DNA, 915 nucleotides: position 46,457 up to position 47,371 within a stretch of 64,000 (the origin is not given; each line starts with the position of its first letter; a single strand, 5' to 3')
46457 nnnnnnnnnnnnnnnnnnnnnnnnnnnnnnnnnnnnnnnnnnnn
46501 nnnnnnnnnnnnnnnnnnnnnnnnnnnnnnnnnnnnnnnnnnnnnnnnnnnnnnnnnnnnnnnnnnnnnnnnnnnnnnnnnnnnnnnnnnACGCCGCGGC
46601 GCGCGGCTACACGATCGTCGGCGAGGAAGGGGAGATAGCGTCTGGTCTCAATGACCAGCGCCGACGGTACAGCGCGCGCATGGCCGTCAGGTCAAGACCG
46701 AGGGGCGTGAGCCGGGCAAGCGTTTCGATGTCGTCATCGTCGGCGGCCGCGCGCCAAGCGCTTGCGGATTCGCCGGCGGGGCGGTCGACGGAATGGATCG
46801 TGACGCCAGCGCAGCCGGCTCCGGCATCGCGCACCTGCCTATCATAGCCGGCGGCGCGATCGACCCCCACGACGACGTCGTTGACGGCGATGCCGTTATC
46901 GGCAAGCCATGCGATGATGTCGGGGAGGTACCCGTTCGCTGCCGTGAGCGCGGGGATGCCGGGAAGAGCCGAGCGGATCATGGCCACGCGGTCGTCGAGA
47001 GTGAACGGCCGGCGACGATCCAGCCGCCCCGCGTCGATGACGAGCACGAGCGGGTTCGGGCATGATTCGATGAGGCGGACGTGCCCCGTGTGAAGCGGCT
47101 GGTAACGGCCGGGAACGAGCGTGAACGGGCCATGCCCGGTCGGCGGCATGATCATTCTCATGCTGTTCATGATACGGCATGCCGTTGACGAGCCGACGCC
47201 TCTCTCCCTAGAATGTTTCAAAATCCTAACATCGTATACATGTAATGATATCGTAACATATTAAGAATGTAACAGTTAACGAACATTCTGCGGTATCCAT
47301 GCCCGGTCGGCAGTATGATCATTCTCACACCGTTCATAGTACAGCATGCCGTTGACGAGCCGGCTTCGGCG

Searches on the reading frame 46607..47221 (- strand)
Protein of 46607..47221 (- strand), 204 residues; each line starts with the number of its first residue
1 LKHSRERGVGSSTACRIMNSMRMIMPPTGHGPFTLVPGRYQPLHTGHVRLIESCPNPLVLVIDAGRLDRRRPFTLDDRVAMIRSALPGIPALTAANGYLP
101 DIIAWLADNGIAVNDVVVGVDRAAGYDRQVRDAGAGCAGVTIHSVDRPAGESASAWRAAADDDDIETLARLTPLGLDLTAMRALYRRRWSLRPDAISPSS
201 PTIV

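Call 12: search_protein_families(library=pfam, proteins=[window:46607-47221:-], max_evalue=0.01)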
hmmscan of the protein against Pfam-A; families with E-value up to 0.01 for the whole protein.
window:46607-47221:- (204 aa): 1 family
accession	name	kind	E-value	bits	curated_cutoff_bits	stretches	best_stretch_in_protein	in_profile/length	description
PF01467.32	CTP_transf_like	-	0.00017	22.2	21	1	35-86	1-58/133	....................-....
